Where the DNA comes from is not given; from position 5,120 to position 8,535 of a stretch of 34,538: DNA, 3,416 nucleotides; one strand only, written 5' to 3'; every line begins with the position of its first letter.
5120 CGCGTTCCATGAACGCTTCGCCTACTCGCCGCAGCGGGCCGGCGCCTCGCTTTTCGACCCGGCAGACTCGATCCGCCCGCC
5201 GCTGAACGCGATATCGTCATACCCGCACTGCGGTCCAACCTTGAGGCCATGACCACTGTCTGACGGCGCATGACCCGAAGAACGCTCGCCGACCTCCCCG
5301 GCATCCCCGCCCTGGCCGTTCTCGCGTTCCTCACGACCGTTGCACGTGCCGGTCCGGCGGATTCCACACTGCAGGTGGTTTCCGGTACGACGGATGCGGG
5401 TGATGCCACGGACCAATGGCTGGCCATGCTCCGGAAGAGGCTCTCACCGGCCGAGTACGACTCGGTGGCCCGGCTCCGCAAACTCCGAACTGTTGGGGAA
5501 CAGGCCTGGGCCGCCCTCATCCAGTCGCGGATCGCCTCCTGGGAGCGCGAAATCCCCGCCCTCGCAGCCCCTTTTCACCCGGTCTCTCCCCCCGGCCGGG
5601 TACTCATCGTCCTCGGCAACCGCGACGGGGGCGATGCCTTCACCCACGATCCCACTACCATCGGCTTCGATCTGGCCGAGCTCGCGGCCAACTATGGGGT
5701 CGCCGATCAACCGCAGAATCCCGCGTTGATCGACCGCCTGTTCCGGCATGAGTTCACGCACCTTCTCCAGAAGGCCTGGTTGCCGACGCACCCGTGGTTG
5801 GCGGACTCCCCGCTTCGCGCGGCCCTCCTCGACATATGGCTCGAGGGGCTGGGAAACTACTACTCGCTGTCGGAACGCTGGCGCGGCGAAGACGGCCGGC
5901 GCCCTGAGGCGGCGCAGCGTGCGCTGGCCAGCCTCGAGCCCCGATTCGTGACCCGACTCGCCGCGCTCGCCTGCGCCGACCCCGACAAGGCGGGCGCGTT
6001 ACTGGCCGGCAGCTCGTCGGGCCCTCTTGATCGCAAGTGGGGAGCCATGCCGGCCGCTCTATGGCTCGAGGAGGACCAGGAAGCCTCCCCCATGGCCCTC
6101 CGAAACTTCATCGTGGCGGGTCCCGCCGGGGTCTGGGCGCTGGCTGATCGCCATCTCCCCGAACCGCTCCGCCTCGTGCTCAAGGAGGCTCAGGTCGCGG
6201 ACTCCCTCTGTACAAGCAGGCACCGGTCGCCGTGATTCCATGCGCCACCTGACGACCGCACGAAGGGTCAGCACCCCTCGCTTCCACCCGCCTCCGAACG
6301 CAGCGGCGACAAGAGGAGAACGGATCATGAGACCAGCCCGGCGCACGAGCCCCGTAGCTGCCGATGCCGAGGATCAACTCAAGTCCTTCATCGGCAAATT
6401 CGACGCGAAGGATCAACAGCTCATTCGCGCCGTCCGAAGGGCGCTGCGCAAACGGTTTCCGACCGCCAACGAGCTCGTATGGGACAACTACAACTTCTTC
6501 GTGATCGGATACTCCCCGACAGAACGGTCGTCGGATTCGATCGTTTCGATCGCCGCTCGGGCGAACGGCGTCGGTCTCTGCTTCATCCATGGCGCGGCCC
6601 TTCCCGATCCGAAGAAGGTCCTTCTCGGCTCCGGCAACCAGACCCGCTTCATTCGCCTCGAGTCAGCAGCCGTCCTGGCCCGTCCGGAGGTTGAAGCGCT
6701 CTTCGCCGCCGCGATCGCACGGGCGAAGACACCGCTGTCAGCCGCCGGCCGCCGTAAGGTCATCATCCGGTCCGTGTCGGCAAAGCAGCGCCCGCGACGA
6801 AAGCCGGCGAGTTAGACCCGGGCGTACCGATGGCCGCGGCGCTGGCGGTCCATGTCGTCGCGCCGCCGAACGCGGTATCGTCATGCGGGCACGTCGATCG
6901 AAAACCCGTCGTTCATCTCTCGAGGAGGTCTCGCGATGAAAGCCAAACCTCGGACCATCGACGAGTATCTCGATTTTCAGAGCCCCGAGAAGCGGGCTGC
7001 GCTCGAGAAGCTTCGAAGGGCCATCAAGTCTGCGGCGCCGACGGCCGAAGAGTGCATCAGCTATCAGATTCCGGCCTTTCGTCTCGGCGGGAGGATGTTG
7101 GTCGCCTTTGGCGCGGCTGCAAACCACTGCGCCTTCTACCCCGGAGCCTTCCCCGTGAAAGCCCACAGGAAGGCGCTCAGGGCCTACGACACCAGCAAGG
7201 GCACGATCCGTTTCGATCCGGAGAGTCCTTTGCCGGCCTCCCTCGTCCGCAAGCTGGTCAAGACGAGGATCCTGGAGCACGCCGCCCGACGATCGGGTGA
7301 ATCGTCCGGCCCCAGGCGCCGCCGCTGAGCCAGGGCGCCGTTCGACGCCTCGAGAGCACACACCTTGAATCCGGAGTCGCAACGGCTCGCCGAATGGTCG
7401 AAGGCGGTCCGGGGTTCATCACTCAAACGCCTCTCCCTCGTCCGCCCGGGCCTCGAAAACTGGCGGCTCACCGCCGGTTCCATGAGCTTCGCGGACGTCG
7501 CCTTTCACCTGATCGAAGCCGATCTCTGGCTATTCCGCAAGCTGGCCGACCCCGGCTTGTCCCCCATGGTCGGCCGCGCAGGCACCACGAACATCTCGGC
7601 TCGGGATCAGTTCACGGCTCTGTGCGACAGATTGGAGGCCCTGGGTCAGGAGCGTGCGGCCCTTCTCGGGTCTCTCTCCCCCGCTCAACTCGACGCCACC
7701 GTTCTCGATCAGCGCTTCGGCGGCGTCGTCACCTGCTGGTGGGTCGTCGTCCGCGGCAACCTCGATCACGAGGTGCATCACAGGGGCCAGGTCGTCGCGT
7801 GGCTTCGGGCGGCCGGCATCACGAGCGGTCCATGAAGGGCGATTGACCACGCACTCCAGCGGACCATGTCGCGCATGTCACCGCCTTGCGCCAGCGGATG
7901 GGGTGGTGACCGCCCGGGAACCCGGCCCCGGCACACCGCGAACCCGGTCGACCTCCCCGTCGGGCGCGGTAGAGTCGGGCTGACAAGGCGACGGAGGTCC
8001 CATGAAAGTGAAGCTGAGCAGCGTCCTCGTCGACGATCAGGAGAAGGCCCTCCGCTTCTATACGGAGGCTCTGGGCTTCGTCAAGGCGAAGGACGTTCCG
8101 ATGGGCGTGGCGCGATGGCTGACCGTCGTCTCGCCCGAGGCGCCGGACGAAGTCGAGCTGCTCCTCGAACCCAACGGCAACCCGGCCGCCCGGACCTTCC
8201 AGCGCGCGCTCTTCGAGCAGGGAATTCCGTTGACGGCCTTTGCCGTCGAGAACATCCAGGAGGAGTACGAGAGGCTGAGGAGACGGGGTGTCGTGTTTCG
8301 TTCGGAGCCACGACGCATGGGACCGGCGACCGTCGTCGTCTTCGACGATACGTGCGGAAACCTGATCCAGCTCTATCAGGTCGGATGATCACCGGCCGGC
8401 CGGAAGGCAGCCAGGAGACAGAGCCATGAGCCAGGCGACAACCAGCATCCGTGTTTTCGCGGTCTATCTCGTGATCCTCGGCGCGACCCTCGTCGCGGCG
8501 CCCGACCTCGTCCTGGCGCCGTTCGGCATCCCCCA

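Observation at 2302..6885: Recurrent same-orientation intergenic motif (about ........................) upstream of many small plus-strand genes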

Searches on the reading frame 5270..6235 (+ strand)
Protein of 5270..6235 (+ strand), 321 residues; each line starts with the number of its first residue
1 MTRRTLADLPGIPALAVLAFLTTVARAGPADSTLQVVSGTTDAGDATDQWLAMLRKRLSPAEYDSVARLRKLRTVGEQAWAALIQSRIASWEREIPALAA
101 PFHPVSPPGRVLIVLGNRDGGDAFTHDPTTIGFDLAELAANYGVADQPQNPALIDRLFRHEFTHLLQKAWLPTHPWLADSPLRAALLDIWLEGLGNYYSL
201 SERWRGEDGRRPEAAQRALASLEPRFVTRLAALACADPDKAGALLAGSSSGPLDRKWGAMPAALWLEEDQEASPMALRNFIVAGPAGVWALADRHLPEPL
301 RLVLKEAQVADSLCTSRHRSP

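Call 8: search_protein_families(library=pfam, proteins=[window:5270-6232:+], max_evalue=0.01)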
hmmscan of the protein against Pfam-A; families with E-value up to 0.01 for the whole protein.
window:5270-6232:+ (321 aa): 0 families

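Call 14: find_encoding_contigs(protein=window:5270-6235:+, flank=10000, max_places=6)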
Protein window:5270-6235:+ (321 aa): 2 contigs read that carry it; 2 places shown.
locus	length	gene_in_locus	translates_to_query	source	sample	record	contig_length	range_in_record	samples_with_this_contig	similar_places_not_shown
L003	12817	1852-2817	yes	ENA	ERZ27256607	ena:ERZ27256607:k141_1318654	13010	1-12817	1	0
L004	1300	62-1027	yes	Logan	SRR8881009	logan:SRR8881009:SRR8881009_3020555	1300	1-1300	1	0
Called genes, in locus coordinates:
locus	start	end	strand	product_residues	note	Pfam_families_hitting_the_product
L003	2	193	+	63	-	?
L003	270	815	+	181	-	PF08002:DUF1697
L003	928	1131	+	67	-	-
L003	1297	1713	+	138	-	-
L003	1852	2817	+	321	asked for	-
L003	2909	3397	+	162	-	PF08818:DUF1801 (weak)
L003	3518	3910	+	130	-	PF08818:DUF1801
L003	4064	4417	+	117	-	PF05163:DinB, PF12867:DinB_2 (weak)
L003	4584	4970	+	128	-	PF00903:Glyoxalase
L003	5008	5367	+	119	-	-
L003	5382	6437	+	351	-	PF08240:ADH_N, PF01262:AlaDh_PNT_C (faint), PF00107:ADH_zinc_N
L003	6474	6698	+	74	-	-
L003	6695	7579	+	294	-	PF00551:Formyl_trans_N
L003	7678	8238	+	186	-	-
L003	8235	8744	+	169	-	-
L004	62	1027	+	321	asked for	-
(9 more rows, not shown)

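Call 62: search_protein_families(library=pfam, proteins=[window:5270-6232:+], max_evalue=0.1)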
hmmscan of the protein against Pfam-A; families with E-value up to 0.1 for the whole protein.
window:5270-6232:+ (321 aa): 0 families

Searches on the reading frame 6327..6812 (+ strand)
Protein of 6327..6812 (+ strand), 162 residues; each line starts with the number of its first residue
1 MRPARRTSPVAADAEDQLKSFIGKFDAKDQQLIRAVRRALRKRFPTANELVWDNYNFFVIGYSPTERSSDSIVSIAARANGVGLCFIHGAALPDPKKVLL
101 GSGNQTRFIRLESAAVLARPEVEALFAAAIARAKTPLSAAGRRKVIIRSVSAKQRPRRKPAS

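Call 8: search_protein_families(library=pfam, proteins=[window:6327-6812:+], max_evalue=0.01)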
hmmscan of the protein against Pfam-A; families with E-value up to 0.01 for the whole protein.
window:6327-6812:+ (162 aa): 1 family
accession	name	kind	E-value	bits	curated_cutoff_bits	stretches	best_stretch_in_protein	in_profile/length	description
PF08818.16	DUF1801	-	1.1e-06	29.3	27.2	1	30-130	2-85/85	Domain of unknown function (DU1801)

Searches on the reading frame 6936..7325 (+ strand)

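Call 16: search_protein_families(library=pfam, proteins=[window:6936-7325:+], max_evalue=0.01)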
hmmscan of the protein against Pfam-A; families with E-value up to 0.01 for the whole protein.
window:6936-7325:+ (130 aa): 1 family
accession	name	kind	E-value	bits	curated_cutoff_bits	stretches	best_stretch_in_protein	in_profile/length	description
PF08818.16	DUF1801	-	3.7e-15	56.5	27.2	1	19-112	1-85/85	Domain of unknown function (DU1801)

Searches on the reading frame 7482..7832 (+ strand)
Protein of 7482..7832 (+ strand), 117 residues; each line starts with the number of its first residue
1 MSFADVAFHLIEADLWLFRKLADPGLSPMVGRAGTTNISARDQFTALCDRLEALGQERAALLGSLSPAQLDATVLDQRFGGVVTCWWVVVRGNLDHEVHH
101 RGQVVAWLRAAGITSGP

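Call 16: search_protein_families(library=pfam, proteins=[window:7482-7832:+], max_evalue=0.01)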
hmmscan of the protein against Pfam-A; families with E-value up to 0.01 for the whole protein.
window:7482-7832:+ (117 aa): 3 families
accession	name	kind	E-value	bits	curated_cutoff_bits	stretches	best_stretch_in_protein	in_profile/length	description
PF05163.17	DinB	-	2.1e-07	31.5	23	1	2-115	41-149/165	DinB family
PF12867.12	DinB_2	-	1.3e-05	26.1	24.8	1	2-104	31-128/128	DinB superfamily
PF11716.13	MDMPI_N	-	0.0069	17.5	24.2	1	4-100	32-136/140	Mycothiol maleylpyruvate isomerase N-terminal domain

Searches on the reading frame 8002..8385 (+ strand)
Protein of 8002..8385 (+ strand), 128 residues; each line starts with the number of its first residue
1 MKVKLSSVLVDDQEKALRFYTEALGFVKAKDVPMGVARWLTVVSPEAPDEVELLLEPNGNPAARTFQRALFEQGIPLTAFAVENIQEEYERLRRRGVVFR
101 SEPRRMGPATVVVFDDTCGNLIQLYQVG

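Call 16: search_protein_families(library=pfam, proteins=[window:8002-8385:+], max_evalue=0.01)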
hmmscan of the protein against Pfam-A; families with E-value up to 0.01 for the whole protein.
window:8002-8385:+ (128 aa): 3 families
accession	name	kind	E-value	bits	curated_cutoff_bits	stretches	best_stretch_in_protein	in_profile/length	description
PF00903.31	Glyoxalase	-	3.6e-20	73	20.6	1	8-124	7-121/121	Glyoxalase/Bleomycin resistance protein/Dioxygenase superfamily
PF13669.12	Glyoxalase_4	-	5e-05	24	27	1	9-106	6-100/109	Glyoxalase/Bleomycin resistance protein/Dioxygenase superfamily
PF22677.2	Ble-like_N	-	0.0052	17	24.5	1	10-26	9-25/41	Bleomycin resistance protein-like N-terminal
